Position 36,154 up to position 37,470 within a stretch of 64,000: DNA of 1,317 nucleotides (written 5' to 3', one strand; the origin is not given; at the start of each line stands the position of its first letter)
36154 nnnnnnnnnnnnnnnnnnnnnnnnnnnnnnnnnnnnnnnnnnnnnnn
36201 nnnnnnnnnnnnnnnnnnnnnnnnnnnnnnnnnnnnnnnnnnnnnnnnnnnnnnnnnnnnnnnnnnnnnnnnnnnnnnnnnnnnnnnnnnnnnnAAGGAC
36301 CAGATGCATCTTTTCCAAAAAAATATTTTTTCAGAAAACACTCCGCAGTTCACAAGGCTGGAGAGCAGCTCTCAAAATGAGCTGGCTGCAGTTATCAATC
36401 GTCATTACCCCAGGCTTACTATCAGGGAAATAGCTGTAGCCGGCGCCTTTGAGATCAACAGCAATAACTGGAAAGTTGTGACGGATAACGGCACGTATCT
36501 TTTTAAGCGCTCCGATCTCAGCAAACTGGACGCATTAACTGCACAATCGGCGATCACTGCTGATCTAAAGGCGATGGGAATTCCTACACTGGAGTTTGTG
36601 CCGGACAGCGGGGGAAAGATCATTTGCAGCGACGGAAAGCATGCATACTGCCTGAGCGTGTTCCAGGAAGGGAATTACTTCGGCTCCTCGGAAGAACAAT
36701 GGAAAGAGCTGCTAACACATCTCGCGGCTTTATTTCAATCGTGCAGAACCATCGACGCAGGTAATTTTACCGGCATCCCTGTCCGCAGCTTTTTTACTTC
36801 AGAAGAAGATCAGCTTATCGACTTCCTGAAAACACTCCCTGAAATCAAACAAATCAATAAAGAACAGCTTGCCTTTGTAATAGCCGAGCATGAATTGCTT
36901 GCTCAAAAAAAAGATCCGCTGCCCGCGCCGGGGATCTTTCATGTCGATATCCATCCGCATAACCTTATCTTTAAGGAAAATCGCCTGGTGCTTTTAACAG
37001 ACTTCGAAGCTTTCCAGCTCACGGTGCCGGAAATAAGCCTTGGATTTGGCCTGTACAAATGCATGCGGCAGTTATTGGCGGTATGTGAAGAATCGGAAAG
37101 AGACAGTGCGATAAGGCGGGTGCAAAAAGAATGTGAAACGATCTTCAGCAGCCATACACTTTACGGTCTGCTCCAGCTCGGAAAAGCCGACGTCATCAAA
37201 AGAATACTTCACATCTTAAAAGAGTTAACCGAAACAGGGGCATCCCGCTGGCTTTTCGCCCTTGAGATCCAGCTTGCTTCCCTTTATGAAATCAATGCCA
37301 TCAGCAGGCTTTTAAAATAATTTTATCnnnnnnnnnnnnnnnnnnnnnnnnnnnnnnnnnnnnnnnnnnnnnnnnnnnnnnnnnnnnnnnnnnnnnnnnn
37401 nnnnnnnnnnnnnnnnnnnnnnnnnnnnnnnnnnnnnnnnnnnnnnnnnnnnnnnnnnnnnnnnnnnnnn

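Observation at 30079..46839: Expanded pseudaminic-acid-type nonulosonate cluster carrying an unusually large, non-canonical tailoring set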

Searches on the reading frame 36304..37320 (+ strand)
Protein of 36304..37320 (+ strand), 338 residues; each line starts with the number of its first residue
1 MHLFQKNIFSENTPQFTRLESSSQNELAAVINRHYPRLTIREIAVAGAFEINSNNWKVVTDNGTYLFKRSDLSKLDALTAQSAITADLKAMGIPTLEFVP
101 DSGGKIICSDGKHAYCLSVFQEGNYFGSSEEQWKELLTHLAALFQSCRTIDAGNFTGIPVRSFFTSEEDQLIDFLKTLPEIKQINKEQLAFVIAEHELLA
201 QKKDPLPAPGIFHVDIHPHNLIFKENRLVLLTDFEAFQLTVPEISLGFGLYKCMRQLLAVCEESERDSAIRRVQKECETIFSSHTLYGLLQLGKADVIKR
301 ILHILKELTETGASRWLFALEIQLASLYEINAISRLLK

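Call 3: search_protein_families(library=pfam, proteins=[window:36304-37320:+], max_evalue=0.01)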
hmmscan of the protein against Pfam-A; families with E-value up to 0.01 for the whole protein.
window:36304-37320:+ (338 aa): 1 family
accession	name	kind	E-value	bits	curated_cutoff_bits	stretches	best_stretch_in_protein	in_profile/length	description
PF01636.29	APH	-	3.5e-09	37.2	23.2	1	53-236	10-196/239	Phosphotransferase enzyme family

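Call 5: search_protein_families(library=ncbifam, proteins=[window:36304-37320:+], max_evalue=0.001)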
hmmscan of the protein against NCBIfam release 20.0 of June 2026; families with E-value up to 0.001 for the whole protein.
window:36304-37320:+ (338 aa): 1 family
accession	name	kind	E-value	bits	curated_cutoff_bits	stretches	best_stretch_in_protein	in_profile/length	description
NF003558.0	PRK05231.1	equivalog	6.7e-05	22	271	1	51-235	34-213/322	homoserine kinase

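Call 9: find_homologous_proteins(query=window:36304-37320:+, max_evalue=0.00001)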
Query window:36304-37320:+ (338 aa): 18 proteins with E <= 0.00001 among 2859 candidates.
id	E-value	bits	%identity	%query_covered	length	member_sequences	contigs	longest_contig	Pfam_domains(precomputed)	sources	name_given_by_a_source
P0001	6.3e-222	754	100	100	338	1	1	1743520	PF01636.30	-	-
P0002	2.0e-169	581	77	100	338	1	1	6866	PF01636.30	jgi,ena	-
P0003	8.2e-97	342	50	100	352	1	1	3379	PF01636.30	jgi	jgi:hypothetical protein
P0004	1.0e-96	342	52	100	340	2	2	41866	PF01636.30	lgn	-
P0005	2.8e-95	337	50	99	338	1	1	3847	-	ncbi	ncbi:hypothetical protein BH10BAC1_BH10BAC1_13580 [soil metagenome]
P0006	1.9e-90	322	47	100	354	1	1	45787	-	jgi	jgi:hypothetical protein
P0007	3.9e-90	321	45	100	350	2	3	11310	PF01636.30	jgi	jgi:tRNA A-37 threonylcarbamoyl transferase component Bud32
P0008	1.2e-89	319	47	100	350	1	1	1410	PF01636.30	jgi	jgi:thiamine kinase-like enzyme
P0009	2.6e-88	315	46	100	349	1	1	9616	PF01636.30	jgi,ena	-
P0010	4.0e-87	311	45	100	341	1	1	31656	PF01636.30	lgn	-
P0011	6.3e-86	307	45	100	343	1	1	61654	-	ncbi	-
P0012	3.0e-85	304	43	100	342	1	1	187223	-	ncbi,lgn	ncbi:MAG: hypothetical protein V4511_12985 [Bacteroidota bacterium]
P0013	6.5e-85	303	44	100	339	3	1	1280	PF01636.30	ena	-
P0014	7.9e-85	303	45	100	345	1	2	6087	PF01636.30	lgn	-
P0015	2.7e-84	301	44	100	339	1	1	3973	PF01636.30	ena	-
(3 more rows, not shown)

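Call 10: find_encoding_contigs(protein=P0012, flank=10000, max_places=2)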
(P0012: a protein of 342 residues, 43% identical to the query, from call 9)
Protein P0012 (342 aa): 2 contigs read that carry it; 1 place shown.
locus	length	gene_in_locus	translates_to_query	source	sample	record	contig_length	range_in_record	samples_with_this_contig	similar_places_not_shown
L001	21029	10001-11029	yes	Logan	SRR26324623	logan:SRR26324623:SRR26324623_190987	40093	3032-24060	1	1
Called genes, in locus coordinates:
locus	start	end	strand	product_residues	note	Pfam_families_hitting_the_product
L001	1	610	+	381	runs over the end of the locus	-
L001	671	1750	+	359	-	PF01073:3Beta_HSD (weak), PF01370:Epimerase, PF02719:Polysacc_synt_2 (weak), PF04321:RmlD_sub_bind (weak), PF16363:GDP_Man_Dehyd, PF07993:NAD_binding_4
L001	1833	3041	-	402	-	PF13439:Glyco_transf_4 (weak), PF00534:Glycos_transf_1, PF13692:Glyco_trans_1_4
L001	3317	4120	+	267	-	PF13489:Methyltransf_23, PF13649:Methyltransf_25, PF08241:Methyltransf_11, PF08242:Methyltransf_12, PF01209:Ubie_methyltran (weak), PF13847:Methyltransf_31, PF20922:Anamorsin_N (faint)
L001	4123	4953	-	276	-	PF13578:Methyltransf_24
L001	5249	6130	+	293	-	PF01973:MptE-like (faint)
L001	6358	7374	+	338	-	PF00106:adh_short, PF01073:3Beta_HSD, PF01370:Epimerase, PF02719:Polysacc_synt_2, PF04321:RmlD_sub_bind, PF07993:NAD_binding_4, PF16363:GDP_Man_Dehyd, PF13460:NAD_binding_10, +2 more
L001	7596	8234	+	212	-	PF13489:Methyltransf_23, PF13847:Methyltransf_31, PF08241:Methyltransf_11, PF08242:Methyltransf_12 (weak), PF13649:Methyltransf_25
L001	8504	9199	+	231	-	PF13328:HD_4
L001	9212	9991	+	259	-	PF00106:adh_short, PF13561:adh_short_C2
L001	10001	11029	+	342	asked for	-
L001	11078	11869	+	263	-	PF02348:CTP_transf_3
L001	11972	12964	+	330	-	-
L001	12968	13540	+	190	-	PF13302:Acetyltransf_3, PF13420:Acetyltransf_4, PF00583:Acetyltransf_1 (weak)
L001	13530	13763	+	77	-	PF00550:PP-binding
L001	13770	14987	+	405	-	PF00501:AMP-binding, PF13193:AMP-binding_C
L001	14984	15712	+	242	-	PF00106:adh_short, PF08659:KR (weak), PF13561:adh_short_C2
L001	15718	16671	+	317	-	PF13527:Acetyltransf_9 (weak)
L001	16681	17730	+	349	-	PF03102:NeuB, PF08666:SAF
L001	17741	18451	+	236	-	PF02585:PIG-L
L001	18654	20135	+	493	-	PF01943:Polysacc_synt (weak)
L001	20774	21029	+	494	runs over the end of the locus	PF00072:Response_reg, PF00158:Sigma54_activat, PF14532:Sigma54_activ_2, PF07724:AAA_2 (weak), PF07728:AAA_5, PF25601:AAA_lid_14, PF02954:HTH_8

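Call 11: find_encoding_contigs(protein=P0006, flank=10000, max_places=2)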
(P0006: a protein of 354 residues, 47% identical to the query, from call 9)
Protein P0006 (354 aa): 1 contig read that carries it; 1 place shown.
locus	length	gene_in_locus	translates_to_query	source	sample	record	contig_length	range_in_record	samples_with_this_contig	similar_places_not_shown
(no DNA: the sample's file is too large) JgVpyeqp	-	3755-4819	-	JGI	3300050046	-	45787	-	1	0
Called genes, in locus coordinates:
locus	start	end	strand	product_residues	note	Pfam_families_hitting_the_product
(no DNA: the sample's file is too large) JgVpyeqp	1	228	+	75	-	?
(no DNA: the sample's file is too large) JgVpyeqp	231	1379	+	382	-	PF00155:Aminotran_1_2, PF01041:DegT_DnrJ_EryC1, PF01212:Beta_elim_lyase (faint)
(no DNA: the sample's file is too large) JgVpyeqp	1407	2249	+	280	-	PF05721:PhyH (weak)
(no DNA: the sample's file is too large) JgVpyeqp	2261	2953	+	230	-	-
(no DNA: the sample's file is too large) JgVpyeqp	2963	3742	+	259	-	PF00106:adh_short, PF08659:KR (weak), PF13561:adh_short_C2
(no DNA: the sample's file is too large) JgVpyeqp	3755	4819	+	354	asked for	-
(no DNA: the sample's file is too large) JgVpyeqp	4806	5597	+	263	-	PF02348:CTP_transf_3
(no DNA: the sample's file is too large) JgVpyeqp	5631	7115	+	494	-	PF13302:Acetyltransf_3, PF00583:Acetyltransf_1, PF13508:Acetyltransf_7 (weak), PF08445:FR47 (weak)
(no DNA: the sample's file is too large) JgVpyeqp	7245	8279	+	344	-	PF03102:NeuB, PF08666:SAF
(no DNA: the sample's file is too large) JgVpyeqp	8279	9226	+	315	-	PF21360:PylC-like_N (weak), PF02655:ATP-grasp_3, PF07478:Dala_Dala_lig_C (weak), PF13535:ATP-grasp_4 (weak), PF15632:ATPgrasp_Ter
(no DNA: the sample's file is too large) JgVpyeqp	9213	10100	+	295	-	PF01370:Epimerase, PF04321:RmlD_sub_bind, PF07993:NAD_binding_4 (faint), PF16363:GDP_Man_Dehyd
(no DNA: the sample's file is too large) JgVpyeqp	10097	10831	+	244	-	PF00149:Metallophos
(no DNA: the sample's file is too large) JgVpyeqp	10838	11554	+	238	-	PF02585:PIG-L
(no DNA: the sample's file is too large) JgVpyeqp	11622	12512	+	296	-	PF01973:MptE-like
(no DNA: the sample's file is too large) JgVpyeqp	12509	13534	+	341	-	PF13489:Methyltransf_23, PF07021:MetW, PF08241:Methyltransf_11, PF08242:Methyltransf_12, PF13649:Methyltransf_25, PF13847:Methyltransf_31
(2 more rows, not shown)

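Call 12: find_encoding_contigs(protein=P0011, flank=10000, max_places=2)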
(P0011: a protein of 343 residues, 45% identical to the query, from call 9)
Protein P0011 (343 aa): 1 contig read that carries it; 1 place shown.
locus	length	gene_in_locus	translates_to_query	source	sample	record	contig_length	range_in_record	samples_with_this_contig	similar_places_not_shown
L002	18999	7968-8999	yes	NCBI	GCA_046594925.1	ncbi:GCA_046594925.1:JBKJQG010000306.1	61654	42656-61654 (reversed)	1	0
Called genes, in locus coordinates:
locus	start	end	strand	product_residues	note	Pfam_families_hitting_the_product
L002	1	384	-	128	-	?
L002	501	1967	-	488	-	PF01943:Polysacc_synt (weak), PF13440:Polysacc_synt_3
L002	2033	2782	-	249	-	PF00535:Glycos_transf_2, PF10111:Glyco_tranf_2_2 (weak)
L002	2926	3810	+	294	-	PF01973:MptE-like (weak)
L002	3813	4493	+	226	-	PF25087:GMPPB_C (faint), PF00132:Hexapep, PF14602:Hexapep_2 (weak)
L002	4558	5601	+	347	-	PF00106:adh_short (weak), PF01073:3Beta_HSD, PF01370:Epimerase, PF02719:Polysacc_synt_2, PF04321:RmlD_sub_bind, PF07993:NAD_binding_4, PF13460:NAD_binding_10, PF16363:GDP_Man_Dehyd, +1 more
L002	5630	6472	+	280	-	PF05721:PhyH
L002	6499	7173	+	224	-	PF13328:HD_4 (faint)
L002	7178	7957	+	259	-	PF00106:adh_short, PF08659:KR (weak), PF13561:adh_short_C2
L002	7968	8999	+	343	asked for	-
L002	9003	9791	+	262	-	PF02348:CTP_transf_3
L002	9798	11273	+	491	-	PF13302:Acetyltransf_3, PF00583:Acetyltransf_1, PF13673:Acetyltransf_10 (weak), PF13508:Acetyltransf_7 (weak)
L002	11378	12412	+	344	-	PF03102:NeuB, PF08666:SAF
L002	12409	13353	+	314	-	PF21360:PylC-like_N, PF02655:ATP-grasp_3, PF07478:Dala_Dala_lig_C, PF13535:ATP-grasp_4 (weak), PF15632:ATPgrasp_Ter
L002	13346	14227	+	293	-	PF01370:Epimerase, PF04321:RmlD_sub_bind, PF07993:NAD_binding_4 (faint), PF16363:GDP_Man_Dehyd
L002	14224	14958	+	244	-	PF00149:Metallophos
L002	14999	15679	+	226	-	PF02585:PIG-L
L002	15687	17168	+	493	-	PF01943:Polysacc_synt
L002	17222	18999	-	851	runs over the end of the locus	PF09586:YfhO (weak)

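Call 20: search_solved_structures(query=window:36304-37320:+, max_evalue=0.01)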
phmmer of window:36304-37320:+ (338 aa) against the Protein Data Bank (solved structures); distinct sequences matched with E-value up to 0.01: 1.
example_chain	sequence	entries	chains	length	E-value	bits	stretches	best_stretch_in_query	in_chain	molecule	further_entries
8g8i_A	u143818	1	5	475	0.00029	23.5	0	289-320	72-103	C3HR3_9r_shift4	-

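Call 25: find_related_loci(query=A1, collection=genome_contigs, flank=10000)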
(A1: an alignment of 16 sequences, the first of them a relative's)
Query A1 (338 aa) in genome_contigs; peptide patterns used: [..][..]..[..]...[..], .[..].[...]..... (x = any residue, [..] = any of these).
22 stretches matched a pattern; 3 encode a relative of the query (tblastn E <= 1e-3); 3 distinct loci.
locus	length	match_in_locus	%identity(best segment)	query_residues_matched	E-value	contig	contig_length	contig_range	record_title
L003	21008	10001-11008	44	1-335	4e-95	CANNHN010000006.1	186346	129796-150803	MAG: Bacteroidetes bacterium isolate ZH-Jul18-109 genome assembly, contig: ZH-Jul18-C20, whole genome shotgun sequence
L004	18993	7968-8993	45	1-337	2e-94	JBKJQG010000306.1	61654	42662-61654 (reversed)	MAG: Bacteroidia bacterium isolate ant_bin.490 k117_5493416, whole genome shotgun sequence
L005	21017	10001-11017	43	1-335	2e-93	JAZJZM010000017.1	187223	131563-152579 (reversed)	MAG: Bacteroidota bacterium isolate ADI_H2L1_1_122_18_3-bin023 ADIH2L11_B023_0_000000000017, whole genome shotgun sequen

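Call 36: search_protein_families(library=ncbifam, proteins=[L001:16681-17730:+, L001:11972-12964:+], max_evalue=0.00001)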
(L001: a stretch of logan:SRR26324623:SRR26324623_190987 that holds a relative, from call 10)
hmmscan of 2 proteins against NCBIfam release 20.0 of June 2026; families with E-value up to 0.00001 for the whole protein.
L001:16681-17730:+ (349 aa): 2 families
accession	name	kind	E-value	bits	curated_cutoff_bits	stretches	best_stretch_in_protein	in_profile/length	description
TIGR03586.1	PseI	equivalog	1.5e-142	474.6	340.25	1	17-343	2-327/327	pseudaminic acid synthase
TIGR03569.1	NeuB_NnaB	equivalog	1.1e-92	310.6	399.65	1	17-341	1-327/329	N-acetylneuraminate synthase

L001:11972-12964:+ (330 aa): 1 family
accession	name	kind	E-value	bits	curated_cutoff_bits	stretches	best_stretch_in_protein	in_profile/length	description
TIGR03590.1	PseG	equivalog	5.2e-61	206.7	153.55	1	4-269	2-277/280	UDP-2,4-diacetamido-2,4,6-trideoxy-beta-L-altropyranose hydrolase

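Call 47: predict_structure(alignment_id=A1)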
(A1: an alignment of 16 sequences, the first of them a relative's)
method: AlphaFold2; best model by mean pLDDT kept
length: 338 residues; sequences in the alignment: 16
mean_pLDDT: 92.2   pTM: 0.90
mean pLDDT of the five models: 92.2, 91.9, 91.5, 91.0, 90.5
residues with pLDDT >= 90: 280; 70-90: 50; 50-70: 5; < 50: 3
segments of 3 or more residues with pLDDT < 50: 50-52
pLDDT, mean of each block of 10 residues (from residue 1): 83 88 94 95 75 80 94 95 96 96 95 95 91 95 95 87 94 90 93 95 85 94 94 94 97 94 93 95 94 96 95 92 95 93
secondary structure, 60 per line:
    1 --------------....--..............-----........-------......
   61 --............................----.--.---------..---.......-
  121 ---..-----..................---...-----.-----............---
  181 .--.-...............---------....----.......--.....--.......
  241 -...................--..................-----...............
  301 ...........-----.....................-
elements in order: E15-18 H21-34 E40-47 E55-60 E63-71 H72-90 E113-119 H131-148 H166-177 H186-200 E210-213 E221-224 E227-231 E237-240 H242-260 H263-280 H286-311 H317-337

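Call 49: fold_search(model_id=the predicted structure, library=pdb)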
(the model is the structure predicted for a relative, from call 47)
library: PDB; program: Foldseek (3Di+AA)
matches with E <= 10: 1379; with E <= 0.001: 267
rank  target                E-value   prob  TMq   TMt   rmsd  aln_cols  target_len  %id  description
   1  2ppq                  5.7e-12  1.00  0.64  0.69   5.1       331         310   17  Crystal structure of the homoserine kinase from Agrobacterium tumefaciens (released 2007-06-05)
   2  2q83_B                6.6e-12  1.00  0.64  0.65   5.8       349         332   15  Crystal structure of ytaA (2635576) from Bacillus subtilis at 2.50 A resolution (released 2007-06-26)
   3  2q83_A                5.0e-11  1.00  0.62  0.63   5.6       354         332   15  Crystal structure of ytaA (2635576) from Bacillus subtilis at 2.50 A resolution (released 2007-06-26)
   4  6sui                  1.6e-10  1.00  0.62  0.62   6.2       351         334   12  AMICOUMACIN KINASE AMIN (released 2020-07-22)
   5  4wh2                  2.5e-10  1.00  0.66  0.64   5.4       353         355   14  N-acetylhexosamine 1-kinase in complex with ADP (released 2015-02-18)
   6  3i0o                  2.5e-10  1.00  0.65  0.67   5.6       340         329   13  Crystal Structure of Spectinomycin Phosphotransferase, APH(9)-Ia, in complex with ADP and Spectinomcyin (released 2010-01-19)
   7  4ocj                  2.9e-10  1.00  0.67  0.64   5.4       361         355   13  N-acetylhexosamine 1-phosphate kinase in complex with GlcNAc (released 2014-05-14)
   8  3dxp                  3.6e-10  1.00  0.56  0.57   6.6       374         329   16  Crystal structure of a putative aminoglycoside phosphotransferase (reut_a1007) from ralstonia eutropha jmp134 at 2.32 A  (released 2008-08-12)
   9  6sum_B                4.0e-10  1.00  0.62  0.63   6.2       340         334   12  Amicoumacin kinase hAmiN in complex with AMP-PNP, MG2+ and Ami (released 2020-07-22)
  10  4wh1                  4.7e-10  1.00  0.64  0.62   5.3       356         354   13  N-Acetylhexosamine 1-kinase (ligand free) (released 2015-02-11)
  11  3q2m                  5.5e-10  1.00  0.60  0.62   5.9       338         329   13  Crystal Structure of Spectinomycin Phosphotransferase, APH(9)-Ia, Protein Kinase Inhibitor CKI-7 Complex (released 2011-05-18)
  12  4wh3                  6.1e-10  1.00  0.66  0.63   5.5       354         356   14  N-acetylhexosamine 1-kinase in complex with ATP (released 2015-02-18)
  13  6sum_A                9.3e-10  1.00  0.61  0.61   6.3       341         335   13  Amicoumacin kinase hAmiN in complex with AMP-PNP, MG2+ and Ami (released 2020-07-22)
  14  4ocv                  9.3e-10  1.00  0.63  0.60   6.2       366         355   13  N-acetylhexosamine 1-phosphate kinase_ATCC15697 in complex with GlcNAc and AMPPNP (released 2014-05-14)
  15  4ocu                  1.1e-09  1.00  0.66  0.63   5.6       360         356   14  N-acetylhexosamine 1-phosphate kinase_ATCC15697 in complex with GlcNAc (released 2014-05-14)
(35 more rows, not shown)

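Call 55: search_protein_families(library=ncbifam, proteins=[L003:5960-6973:+], max_evalue=1e-20)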
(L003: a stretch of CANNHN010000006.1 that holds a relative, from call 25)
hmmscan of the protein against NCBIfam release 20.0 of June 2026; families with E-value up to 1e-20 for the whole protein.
L003:5960-6973:+ (338 aa): 2 families
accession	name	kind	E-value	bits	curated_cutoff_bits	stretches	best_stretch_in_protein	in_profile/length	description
TIGR03589.1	PseB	equivalog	3.8e-154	512.4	407.75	1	4-327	2-323/324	UDP-N-acetylglucosamine 4,6-dehydratase (inverting)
TIGR04130.1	FnlA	equivalog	3e-75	253.2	730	1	5-329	3-326/337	UDP-N-acetylglucosamine 4,6-dehydratase/5-epimerase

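Call 81: search_protein_representatives(alignment_id=A1)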
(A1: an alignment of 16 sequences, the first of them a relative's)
Query: 16 sequences, 343 profile positions. Proteins with E-value up to 0.001 (for the whole library): 783; up to 1e-10: 441; up to 1e-30: 73. The best 150 are listed.
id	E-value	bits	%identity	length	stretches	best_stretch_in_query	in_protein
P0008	6.4e-150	515.5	-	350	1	1-343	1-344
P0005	6.6e-147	505.6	-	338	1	1-341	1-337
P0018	8.0e-124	429.7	-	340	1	2-343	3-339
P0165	2.3e-104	365.7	-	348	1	3-342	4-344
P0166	8.2e-92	324.4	-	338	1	13-341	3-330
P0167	8.7e-88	311.2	-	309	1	42-338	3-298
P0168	4.6e-86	305.5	-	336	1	1-340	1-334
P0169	1.7e-79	283.9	-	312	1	31-342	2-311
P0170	3.6e-71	256.5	-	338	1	3-339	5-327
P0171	1.9e-68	247.6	-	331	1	3-341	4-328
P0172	5.4e-63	229.6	-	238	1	107-341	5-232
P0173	2.6e-59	217.5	-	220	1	123-340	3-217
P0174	2.3e-53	198.0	-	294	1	46-342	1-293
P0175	1.6e-43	165.7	-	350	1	3-337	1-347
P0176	7.3e-42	160.2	-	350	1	3-338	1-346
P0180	6.1e-41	157.1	-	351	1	3-340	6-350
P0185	8.6e-38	146.8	-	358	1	1-335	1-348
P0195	1.1e-35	139.8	-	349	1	2-338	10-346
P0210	5.1e-34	134.4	-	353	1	1-338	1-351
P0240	2.9e-30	122.0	-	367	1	3-336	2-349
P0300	4.7e-25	104.9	-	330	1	22-327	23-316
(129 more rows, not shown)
